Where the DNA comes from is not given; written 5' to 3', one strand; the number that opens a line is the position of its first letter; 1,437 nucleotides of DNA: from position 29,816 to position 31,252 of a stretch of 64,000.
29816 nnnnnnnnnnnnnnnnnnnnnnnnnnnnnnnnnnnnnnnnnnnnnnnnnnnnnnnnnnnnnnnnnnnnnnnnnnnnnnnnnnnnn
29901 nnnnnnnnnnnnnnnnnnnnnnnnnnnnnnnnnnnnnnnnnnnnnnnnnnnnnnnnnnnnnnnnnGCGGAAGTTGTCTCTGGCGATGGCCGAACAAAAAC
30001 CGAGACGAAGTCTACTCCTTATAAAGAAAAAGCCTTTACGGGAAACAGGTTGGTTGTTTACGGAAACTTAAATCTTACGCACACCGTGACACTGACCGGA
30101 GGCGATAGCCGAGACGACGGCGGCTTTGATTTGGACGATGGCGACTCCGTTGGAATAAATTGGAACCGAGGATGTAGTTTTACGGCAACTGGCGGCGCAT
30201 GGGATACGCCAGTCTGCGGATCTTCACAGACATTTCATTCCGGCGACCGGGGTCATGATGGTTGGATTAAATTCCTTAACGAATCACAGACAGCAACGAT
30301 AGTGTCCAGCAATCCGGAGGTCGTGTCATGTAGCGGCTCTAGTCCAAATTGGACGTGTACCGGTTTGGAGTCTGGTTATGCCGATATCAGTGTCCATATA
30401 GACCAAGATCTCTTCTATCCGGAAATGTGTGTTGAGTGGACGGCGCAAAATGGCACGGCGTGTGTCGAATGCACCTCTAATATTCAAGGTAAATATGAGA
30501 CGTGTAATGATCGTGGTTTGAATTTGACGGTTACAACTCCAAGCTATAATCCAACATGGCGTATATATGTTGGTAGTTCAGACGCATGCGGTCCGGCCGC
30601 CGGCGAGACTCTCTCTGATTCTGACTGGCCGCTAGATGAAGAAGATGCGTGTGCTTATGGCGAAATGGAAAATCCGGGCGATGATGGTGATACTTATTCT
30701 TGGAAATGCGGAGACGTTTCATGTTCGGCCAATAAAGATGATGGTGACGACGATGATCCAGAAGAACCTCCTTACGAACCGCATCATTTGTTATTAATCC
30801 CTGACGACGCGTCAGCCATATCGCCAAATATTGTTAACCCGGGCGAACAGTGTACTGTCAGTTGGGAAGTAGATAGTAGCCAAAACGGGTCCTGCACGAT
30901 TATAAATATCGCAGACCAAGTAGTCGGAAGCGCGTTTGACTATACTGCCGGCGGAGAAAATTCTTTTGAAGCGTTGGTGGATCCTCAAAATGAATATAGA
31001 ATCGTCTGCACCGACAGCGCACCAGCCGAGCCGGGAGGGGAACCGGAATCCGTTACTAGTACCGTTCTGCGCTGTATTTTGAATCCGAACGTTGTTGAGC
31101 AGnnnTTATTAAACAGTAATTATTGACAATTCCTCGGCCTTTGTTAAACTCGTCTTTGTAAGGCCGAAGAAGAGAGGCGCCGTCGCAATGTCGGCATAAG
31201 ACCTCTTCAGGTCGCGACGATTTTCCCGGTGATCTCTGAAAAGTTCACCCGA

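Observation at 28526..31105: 859-aa two-domain surface protein with a central helical-hairpin anchor and a Cys/Asp-rich C-terminal domain, sitting between fusA and rplJ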

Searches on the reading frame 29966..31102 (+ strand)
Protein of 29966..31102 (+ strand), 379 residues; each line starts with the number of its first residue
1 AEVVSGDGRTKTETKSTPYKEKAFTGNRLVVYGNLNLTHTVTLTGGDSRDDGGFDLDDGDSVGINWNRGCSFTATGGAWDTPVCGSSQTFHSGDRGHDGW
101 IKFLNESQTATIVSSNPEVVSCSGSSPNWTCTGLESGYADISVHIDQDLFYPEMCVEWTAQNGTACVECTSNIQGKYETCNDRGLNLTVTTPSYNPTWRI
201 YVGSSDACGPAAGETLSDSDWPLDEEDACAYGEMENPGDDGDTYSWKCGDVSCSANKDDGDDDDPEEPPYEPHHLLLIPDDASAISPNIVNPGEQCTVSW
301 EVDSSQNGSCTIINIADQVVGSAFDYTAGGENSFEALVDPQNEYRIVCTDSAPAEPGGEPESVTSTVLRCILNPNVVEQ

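Call 37: predict_structure(alignment_id=A4)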
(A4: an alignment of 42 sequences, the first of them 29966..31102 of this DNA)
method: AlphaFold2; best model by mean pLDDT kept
length: 379 residues; sequences in the alignment: 42
mean_pLDDT: 81.0   pTM: 0.63
mean pLDDT of the five models: 81.0, 80.3, 79.7, 79.4, 78.2
residues with pLDDT >= 90: 136; 70-90: 173; 50-70: 37; < 50: 33
segments of 3 or more residues with pLDDT < 50: 170-179, 267-272, 280-286, 374-379
pLDDT, mean of each block of 10 residues (from residue 1): 94 96 80 95 94 91 97 80 89 83 88 94 96 93 93 85 70 43 70 95 83 86 84 88 90 88 50 52 53 70 82 84 82 74 82 81 74 45
secondary structure, 60 per line:
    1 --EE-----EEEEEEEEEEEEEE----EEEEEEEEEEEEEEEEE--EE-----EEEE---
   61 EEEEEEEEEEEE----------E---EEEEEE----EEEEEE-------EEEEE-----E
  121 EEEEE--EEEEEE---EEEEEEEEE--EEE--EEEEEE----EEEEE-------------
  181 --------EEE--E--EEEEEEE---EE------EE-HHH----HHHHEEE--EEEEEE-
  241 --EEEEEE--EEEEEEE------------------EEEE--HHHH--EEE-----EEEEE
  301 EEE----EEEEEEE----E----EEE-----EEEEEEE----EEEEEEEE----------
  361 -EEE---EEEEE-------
elements in order: E10-23 E28-44 E54-57 E61-72 E87-92 E97-102 E110-114 E120-125 E128-133 E137-145 E148-150 E153-158 E163-167 E189-191 E197-203 H225-228 E229-231 E234-239 E243-248 E251-257 E276-279 H282-285 E288-290 E296-303 E308-314 E324-326 E332-338 E343-350 E362-364 E368-372
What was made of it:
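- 29969..30490 (+): Conserved C-core (aa 482-655). It has long beta-hairpins, the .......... motif and a Big_2-like module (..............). AF2 pLDDT is mostly 80-97 over this stretch (call 37).
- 30827..31081 (+): Terminal Ig-like domain (aa 768-852). Call 37 (beta strands, pLDDT 74-84).
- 31082..31102 (+): Conserved C-terminal tail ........-COOH, with no TM segment after it. It is predicted disordered (call 37).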

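Call 41: fold_search(model_id=the predicted structure, library=pdb)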
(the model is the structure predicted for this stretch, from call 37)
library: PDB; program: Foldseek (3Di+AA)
matches with E <= 10: 1269; with E <= 0.001: 0
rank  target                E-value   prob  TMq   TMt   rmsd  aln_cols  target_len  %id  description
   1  7r3t_B                1.6e-03  0.99  0.15  0.27  18.9       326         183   10  Crystal structure of the Dimeric C-terminal Big_2-CBM56 domains from Paenibacillus illinoisensis (Bacillus circulans I (released 2023-02-22)
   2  8opr_A                2.0e-03  0.57  0.15  0.09  23.2       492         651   10  Structure of the EA1 surface layer of Bacillus anthracis (released 2023-11-08)
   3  6iaa_A                2.2e-03  0.41  0.14  0.08  33.1       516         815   10  hRobo2 ectodomain (released 2019-03-13)
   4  8cml_E                2.3e-03  0.69  0.19  0.12  31.4       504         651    9  Cryo-EM structure of complement C5 in complex with nanobodies UNbC5-1 and UNbC5-2 (released 2023-09-27)
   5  5oj6_B                2.8e-03  0.57  0.18  0.11  36.2       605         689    7  Crystal structure of the chicken MDGA1 ectodomain in complex with the human neuroligin 1 (NL1(-A-B)) cholinesterase do (released 2017-08-23)
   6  3jxa_B                2.9e-03  0.51  0.16  0.16  24.9       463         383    8  Immunoglobulin domains 1-4 of mouse CNTN4 (released 2009-12-22)
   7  2rjm                  3.0e-03  0.93  0.18  0.24  34.8       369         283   11  3Ig structure of titin domains I67-I69 E-to-A mutated variant (released 2008-01-22)
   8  5i5k_B                3.3e-03  0.60  0.19  0.06  23.3       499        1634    8  Structure of complement C5 in complex with eculizumab (released 2016-03-16)
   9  5e53_B                4.2e-03  0.66  0.16  0.20  25.2       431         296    8  Crystal structure of chicken CNTN1 FN1-FN3 domains (released 2016-08-31)
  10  3lso_A                4.2e-03  0.66  0.19  0.17  25.3       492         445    9  Crystal structure of Putative membrane anchored protein from Corynebacterium diphtheriae (released 2010-02-23)
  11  7nit_C                4.7e-03  0.11  0.09  0.04  33.6       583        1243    9  X-ray structure of a multidomain BbgIII from Bifidobacterium bifidum (released 2021-12-22)
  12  4wrl_C                5.4e-03  0.77  0.16  0.21  23.8       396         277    9  Structure of the human CSF-1:CSF-1R complex (released 2015-08-12)
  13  2xwx_A                5.9e-03  0.89  0.21  0.21  21.4       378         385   10  Vibrio cholerae colonization factor GbpA crystal structure (released 2011-11-16)
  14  9dqy_C                6.2e-03  0.20  0.14  0.12  39.5       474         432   10  Structure of western equine encephalitis virus Imperial 181 VLP in complex with house sparrow PCDH10 EC1 (released 2025-03-26)
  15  7nit_A                6.2e-03  0.12  0.10  0.04  33.0       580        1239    9  X-ray structure of a multidomain BbgIII from Bifidobacterium bifidum (released 2021-12-22)
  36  7ptp_A                1.4e-02  0.33  0.18  0.10  30.8       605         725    8  In-situ structure of pentameric S-layer protein (released 2021-12-15)
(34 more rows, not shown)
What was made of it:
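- On S-layer proteins (two-component, TM-anchored type): Structural matches to S-layer proteins are weak and generic (call 41).
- Weak Foldseek hits include the S-layer proteins EA1, SbsB and an in-situ pentameric S-layer protein (entry 7ptp) (call 41). The S-layer matches are weak (E >= 2e-3, TM about 0.15) and generic for Ig-like arrays (call 41).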

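Call 42: search_protein_families(library=pfam, alignment_id=A4, max_evalue=0.01)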
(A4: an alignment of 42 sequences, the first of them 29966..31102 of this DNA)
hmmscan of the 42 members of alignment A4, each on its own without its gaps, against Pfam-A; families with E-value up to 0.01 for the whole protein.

A. member 1, window:29966-31102:+ (379 aa): 0 families

B. families by the number of members that match (of 42 scanned): 23 families
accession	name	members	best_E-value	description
PF18911.6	PKD_4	9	2.6e-05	PKD domain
PF01835.25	MG2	3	1.1e-05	MG2 domain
PF00801.26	PKD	3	0.0002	PKD domain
PF13567.11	DUF4131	3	0.00064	Domain of unknown function (DUF4131)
PF14264.12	Glucos_trans_II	3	0.0015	Glucosyl transferase GtrII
PF06030.18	WxLIP_PGBD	2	0.00016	WxL Interacting Protein, peptidoglycan binding domain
PF19076.6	CshA_repeat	2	0.00021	Surface adhesin CshA repetitive domain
PF13573.12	SprB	2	0.0019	SprB repeat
PF13948.11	DUF4215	1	1.7e-06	Domain of unknown function (DUF4215)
PF17786.7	Mannosidase_ig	1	0.00019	Mannosidase Ig/CBM-like domain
PF05667.16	CCDC22_CC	1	0.00099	CCDC22 protein coiled-coil region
PF01757.29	Acyl_transf_3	1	0.0012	Acyltransferase domain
PF13273.12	DUF4064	1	0.0012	Protein of unknown function (DUF4064)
PF18949.5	DUF5693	1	0.0018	Family of unknown function (DUF5693)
PF10966.13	DUF2768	1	0.003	Protein of unknown function (DUF2768)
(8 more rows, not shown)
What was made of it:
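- Closest known: Large Ig-repeat adhesins of monoderm bacteria. Same: The arrays of Ig-like domains are variable in number and type between lineages (calls 41, 42).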

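Call 55: search_solved_structures(query=A4, max_evalue=1)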
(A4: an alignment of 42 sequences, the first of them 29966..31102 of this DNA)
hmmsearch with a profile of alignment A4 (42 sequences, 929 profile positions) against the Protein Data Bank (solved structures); distinct sequences matched with E-value up to 1: 3.
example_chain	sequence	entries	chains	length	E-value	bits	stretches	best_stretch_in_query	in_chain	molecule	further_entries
9ec7_A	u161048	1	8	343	0.066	14.9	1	708-873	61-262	Immunoglobulin heavy chain alpha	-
5lxk_A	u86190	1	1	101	0.29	12.8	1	758-836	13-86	Decoration protein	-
8zvi_a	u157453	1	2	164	0.41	12.2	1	746-831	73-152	Decoration protein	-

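Call 67: fold_search(model_id=the predicted structure, library=viral)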
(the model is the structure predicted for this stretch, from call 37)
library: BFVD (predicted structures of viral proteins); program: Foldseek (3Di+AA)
matches with E <= 10: 842; with E <= 0.001: 12
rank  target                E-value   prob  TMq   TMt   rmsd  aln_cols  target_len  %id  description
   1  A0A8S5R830            1.2e-04  1.00  0.14  0.29  20.6       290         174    8  BIG2 domain-containing protein (Fragment) [virus sp. ctee23]
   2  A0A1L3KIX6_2          1.7e-04  0.85  0.18  0.09  43.6       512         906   11  Putative structural polyprotein [Beihai Nido-like virus 1]
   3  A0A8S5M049            2.7e-04  0.98  0.16  0.11  27.7       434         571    8  Tail tube protein [Siphoviridae sp. ctuvC1]
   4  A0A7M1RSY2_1          2.8e-04  0.91  0.18  0.07  31.6       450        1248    9  Spore coat protein-like protein [uncultured phage cr124_1]
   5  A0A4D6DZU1            3.0e-04  1.00  0.19  0.26  31.4       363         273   12  (no name in the UniProt tables at hand)
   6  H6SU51                3.8e-04  0.99  0.20  0.15  31.8       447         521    9  Gp18 T4-like tail sheath protein [Campylobacter virus IBB35]
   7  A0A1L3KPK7            4.2e-04  0.80  0.18  0.06  40.0       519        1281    8  Envelopment polyprotein [Hubei diptera virus 5]
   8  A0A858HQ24            4.2e-04  0.77  0.17  0.11  35.0       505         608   12  (no name in the UniProt tables at hand)
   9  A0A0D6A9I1            4.6e-04  0.69  0.16  0.10  38.2       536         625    9  Membrane glycoprotein polyprotein (Fragment) [Dabie bandavirus]
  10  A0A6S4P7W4            5.5e-04  0.41  0.13  0.08  46.3       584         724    8  Cell wall/surface repeat protein [uncultured phage_MedDCM-OCT-S31-C1]
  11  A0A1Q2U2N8            8.9e-04  0.54  0.16  0.06  49.0       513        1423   10  Putative hemagglutinin/hemolysin-related protein [Vibrio phage pTD1]
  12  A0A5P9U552            9.4e-04  0.84  0.21  0.08  28.6       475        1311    8  (no name in the UniProt tables at hand)
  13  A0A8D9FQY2            1.1e-03  0.97  0.18  0.16  22.9       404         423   10  Protease 1 [uncultured marine phage]
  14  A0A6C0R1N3            1.2e-03  0.72  0.14  0.07  30.0       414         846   10  PKD/Chitinase domain-containing protein [Alteromonas phage vB_AmeM_PT11-V22]
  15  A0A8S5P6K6            1.4e-03  0.91  0.18  0.13  26.6       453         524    7  Baseplate wedge protein [Myoviridae sp. ctzzS20]
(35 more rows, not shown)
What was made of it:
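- Weak Foldseek hits of the C-domain include bunyavirus Gc and alphavirus E1 (calls 41, 67).
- Tried and rejected: A class II fusogen reading was rejected as unsupported (probabilities 0.2-0.35; calls 41, 67).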

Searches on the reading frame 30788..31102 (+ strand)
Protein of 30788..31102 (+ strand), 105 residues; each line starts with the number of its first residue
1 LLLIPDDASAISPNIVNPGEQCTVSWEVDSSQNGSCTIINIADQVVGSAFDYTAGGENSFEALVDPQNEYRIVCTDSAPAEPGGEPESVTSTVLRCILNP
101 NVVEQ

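Call 69: find_homologous_proteins(query=window:30788-31102:+, max_evalue=0.001)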
Query window:30788-31102:+: 5 candidates shared short words with the query, none scored E <= 0.001.
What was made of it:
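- Tried and rejected: A homolog search with only the last 105 aa returned nothing because of the word-index limit, so the spread of the tail beyond neighbouring genes could not be measured (call 69).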
